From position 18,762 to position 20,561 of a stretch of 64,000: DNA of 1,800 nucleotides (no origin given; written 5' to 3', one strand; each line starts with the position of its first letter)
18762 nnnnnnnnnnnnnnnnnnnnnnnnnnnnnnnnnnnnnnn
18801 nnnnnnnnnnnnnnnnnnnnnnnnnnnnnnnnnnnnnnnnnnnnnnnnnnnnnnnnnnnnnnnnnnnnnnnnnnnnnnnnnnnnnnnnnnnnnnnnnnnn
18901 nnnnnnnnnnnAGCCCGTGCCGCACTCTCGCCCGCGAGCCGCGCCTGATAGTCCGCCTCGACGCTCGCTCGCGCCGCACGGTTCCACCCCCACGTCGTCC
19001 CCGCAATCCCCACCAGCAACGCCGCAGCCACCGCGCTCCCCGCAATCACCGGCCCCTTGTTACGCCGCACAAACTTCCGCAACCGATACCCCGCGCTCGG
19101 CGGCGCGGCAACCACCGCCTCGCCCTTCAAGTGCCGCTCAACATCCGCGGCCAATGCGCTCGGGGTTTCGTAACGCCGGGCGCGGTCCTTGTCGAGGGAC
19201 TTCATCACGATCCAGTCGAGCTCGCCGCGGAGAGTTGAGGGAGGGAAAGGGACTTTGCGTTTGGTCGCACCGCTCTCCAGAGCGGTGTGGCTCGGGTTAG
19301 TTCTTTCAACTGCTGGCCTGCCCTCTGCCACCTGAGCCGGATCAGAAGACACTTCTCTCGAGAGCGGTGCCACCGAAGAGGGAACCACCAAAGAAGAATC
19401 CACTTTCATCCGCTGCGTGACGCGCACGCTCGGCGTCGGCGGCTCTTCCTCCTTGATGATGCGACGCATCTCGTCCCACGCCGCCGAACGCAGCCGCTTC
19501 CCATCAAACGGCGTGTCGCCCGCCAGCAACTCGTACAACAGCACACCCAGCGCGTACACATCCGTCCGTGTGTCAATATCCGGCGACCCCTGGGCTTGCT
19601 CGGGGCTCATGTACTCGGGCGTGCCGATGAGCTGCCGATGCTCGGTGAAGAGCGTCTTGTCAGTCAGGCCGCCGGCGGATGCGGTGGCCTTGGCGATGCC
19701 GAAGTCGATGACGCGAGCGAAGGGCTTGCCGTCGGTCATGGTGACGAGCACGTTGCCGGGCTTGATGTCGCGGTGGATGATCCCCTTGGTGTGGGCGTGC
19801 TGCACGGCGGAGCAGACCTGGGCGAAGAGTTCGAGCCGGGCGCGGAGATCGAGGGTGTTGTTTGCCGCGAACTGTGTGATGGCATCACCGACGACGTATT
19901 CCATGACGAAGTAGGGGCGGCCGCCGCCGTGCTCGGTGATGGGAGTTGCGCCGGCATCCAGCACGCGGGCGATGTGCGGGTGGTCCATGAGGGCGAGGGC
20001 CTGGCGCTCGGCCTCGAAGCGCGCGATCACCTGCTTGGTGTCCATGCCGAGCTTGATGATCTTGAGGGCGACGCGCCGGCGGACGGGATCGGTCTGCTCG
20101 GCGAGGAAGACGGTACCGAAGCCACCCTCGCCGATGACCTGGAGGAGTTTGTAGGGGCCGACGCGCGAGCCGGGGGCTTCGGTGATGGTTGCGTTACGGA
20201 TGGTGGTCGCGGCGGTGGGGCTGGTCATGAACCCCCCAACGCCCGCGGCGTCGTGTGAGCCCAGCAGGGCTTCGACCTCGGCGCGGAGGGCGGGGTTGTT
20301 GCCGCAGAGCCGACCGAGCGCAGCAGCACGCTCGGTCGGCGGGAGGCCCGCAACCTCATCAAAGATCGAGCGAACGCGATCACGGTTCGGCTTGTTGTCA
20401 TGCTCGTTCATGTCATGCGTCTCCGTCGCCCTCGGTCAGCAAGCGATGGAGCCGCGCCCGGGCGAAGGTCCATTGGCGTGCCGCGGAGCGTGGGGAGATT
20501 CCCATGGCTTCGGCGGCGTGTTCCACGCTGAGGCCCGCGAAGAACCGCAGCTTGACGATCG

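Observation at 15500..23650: Wrong-polarity 8-kb block with sub-genic mosaic patches of opposite codon-ending bias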

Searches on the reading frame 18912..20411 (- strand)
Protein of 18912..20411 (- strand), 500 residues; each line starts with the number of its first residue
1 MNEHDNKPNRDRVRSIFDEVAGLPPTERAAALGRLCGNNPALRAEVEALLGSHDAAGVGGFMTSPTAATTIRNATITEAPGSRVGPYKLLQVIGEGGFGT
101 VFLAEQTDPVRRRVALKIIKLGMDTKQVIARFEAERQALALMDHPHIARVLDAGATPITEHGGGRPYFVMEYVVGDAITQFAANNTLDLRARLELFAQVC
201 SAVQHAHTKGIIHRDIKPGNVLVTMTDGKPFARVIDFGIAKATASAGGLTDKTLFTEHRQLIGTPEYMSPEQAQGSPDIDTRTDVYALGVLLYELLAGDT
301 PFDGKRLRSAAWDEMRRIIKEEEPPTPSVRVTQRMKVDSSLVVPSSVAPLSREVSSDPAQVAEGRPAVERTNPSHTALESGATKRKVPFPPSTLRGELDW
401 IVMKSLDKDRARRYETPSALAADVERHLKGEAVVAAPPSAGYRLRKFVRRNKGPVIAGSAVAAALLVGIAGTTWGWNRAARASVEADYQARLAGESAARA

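Call 28: find_related_loci(query=window:18912-20411:-, collection=genome_contigs, flank=10000)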
Query window:18912-20411:- (500 aa) in genome_contigs; peptide patterns used: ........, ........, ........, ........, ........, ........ (x = any residue, [..] = any of these).
599 stretches matched a pattern (row limit reached: there are more); 591 encode a relative of the query (tblastn E <= 1e-3); the best 80 are kept; 80 distinct loci.
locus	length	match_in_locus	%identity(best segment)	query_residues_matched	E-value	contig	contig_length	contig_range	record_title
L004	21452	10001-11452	65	9-479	0e+0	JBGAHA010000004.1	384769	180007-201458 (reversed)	MAG: Phycisphaerales bacterium isolate MAG_MBR_H125.18 MBRH125-18_opera_contig_188, whole genome shotgun sequence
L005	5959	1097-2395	64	8-476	0e+0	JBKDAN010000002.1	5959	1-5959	MAG: Phycisphaerae bacterium isolate samp_2079_VAMB_683 samp_2079_982932, whole genome shotgun sequence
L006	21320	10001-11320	65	2-452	0e+0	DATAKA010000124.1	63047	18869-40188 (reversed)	MAG TPA_asm: Phycisphaerales bacterium isolate SMAG_U6926 k141_14986, whole genome shotgun sequence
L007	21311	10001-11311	61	12-493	0e+0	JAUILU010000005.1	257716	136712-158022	MAG: Phycisphaerae bacterium isolate Co_bin.58 NODE_473_length_257716_cov_2.694960, whole genome shotgun sequence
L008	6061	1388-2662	63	12-483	2e-180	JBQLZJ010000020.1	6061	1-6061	MAG: Phycisphaerales bacterium isolate bin_4 contig_22, whole genome shotgun sequence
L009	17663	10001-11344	61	12-500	6e-177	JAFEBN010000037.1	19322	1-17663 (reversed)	MAG: Planctomycetota bacterium isolate SZAS-1 LIN-657__37__length-19322, whole genome shotgun sequence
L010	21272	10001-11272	60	12-478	1e-174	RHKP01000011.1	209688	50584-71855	MAG: Cyanobacteria bacterium CYA N2_1.scaffold_133, whole genome shotgun sequence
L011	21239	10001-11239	63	6-465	2e-173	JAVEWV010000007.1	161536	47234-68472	MAG: Phycisphaerales bacterium isolate BF4_154 NODE_202_length_161536_cov_6.003519_Biofilm4, whole genome shotgun sequen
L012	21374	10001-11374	56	7-486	5e-171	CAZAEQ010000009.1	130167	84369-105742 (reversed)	MAG TPA_asm: uncultured Phycisphaeraceae bacterium isolate SRP302447_co4_775 genome assembly, contig: NODE_466_length_13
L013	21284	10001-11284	61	10-485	5e-169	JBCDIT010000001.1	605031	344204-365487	MAG: Planctomycetota bacterium isolate P01_H01_bin.186 k141_2195584_length_605031_cov_25.6761, whole genome shotgun sequ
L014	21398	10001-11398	54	3-497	1e-164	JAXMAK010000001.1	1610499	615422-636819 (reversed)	MAG: Phycisphaerales bacterium isolate STL-PLA8 C1.28.fa-1, whole genome shotgun sequence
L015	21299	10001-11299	55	12-483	4e-162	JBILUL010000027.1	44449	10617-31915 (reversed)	MAG: Phycisphaerales bacterium isolate ME2018-08-06_3300044608_group8_bin185 Rohwer_bin1620_scaffold_631_c1, whole genom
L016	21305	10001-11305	57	12-480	2e-161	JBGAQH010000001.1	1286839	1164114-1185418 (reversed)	MAG: Phycisphaerales bacterium isolate MAG_AAO_H10.34 AAOH10-34_opera_contig_4, whole genome shotgun sequence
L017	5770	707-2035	54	9-480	4e-163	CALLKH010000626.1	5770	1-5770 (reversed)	MAG TPA_asm: uncultured Planctomycetaceae bacterium isolate SRR6227243_bin.100_CONCOCT_v1.1_MAG genome assembly, contig:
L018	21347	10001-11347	54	3-485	9e-161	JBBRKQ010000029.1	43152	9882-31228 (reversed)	MAG: Phycisphaerales bacterium isolate La1_concoct.041 LA1C_C.041_k141_1292215L_43152_cov_21.1453, whole genome shotgun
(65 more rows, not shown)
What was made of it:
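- Tried and rejected: It gave nothing useful for allele tracing (call 28).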

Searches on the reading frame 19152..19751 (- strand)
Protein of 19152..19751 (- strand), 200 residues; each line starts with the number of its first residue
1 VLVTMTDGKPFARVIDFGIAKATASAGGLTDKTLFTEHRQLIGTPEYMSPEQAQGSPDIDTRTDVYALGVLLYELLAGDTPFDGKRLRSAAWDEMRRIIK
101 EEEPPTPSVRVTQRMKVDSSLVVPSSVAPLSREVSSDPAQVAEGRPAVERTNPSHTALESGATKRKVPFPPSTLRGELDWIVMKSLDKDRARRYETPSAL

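Call 65: find_homologous_proteins(query=window:19152-19751:-, max_evalue=1e-30)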
Query window:19152-19751:- (200 aa): 2710 proteins with E <= 1e-30 among 8000 candidates; the best 120 are listed.
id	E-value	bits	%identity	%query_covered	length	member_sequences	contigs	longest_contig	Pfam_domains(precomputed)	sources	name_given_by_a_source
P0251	5.6e-59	217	56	100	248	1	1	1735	PF07714.24,PF00069.32,PF01636.30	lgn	-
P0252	2.2e-53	199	53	100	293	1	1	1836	PF07714.24,PF00069.32,PF03109.23,PF17667.8,PF01636.30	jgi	jgi:eukaryotic-like serine/threonine-protein kinase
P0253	9.6e-53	197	54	98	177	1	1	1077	PF07714.24,PF00069.32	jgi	jgi:serine/threonine protein kinase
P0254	9.1e-51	191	58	100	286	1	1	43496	PF07714.24,PF00069.32,PF17667.8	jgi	jgi:non-specific serine/threonine protein kinase/serine/threonine-protein kinase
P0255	1.3e-50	190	52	100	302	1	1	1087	PF07714.24,PF00069.32,PF01636.30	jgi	jgi:serine/threonine protein kinase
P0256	4.0e-50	188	55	100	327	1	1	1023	PF07714.24,PF00069.32,PF03109.23,PF17667.8,PF01636.30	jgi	jgi:serine/threonine protein kinase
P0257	4.1e-50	188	53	100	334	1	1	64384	PF07714.24,PF00069.32,PF17667.8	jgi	jgi:non-specific serine/threonine protein kinase/serine/threonine-protein kinase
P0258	6.1e-49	185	49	100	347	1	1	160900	PF07714.24,PF00069.32,PF17667.8,PF01636.30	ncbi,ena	-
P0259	8.6e-49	184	52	100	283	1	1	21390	PF07714.24,PF00069.32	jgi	jgi:eukaryotic-like serine/threonine-protein kinase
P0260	1.1e-48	184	50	98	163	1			PF07714.24,PF00069.32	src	-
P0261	1.3e-48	184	50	100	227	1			PF07714.24,PF00069.32,PF01636.30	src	-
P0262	2.0e-48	183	50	100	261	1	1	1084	PF07714.24,PF00069.32,PF03109.23,PF01636.30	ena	-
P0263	2.1e-48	183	52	100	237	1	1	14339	PF07714.24,PF00069.32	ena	-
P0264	3.3e-48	182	55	94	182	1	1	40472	PF07714.24,PF00069.32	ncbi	-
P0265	3.4e-48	182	50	100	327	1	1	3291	PF07714.24,PF00069.32,PF03109.23,PF17667.8,PF01636.30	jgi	-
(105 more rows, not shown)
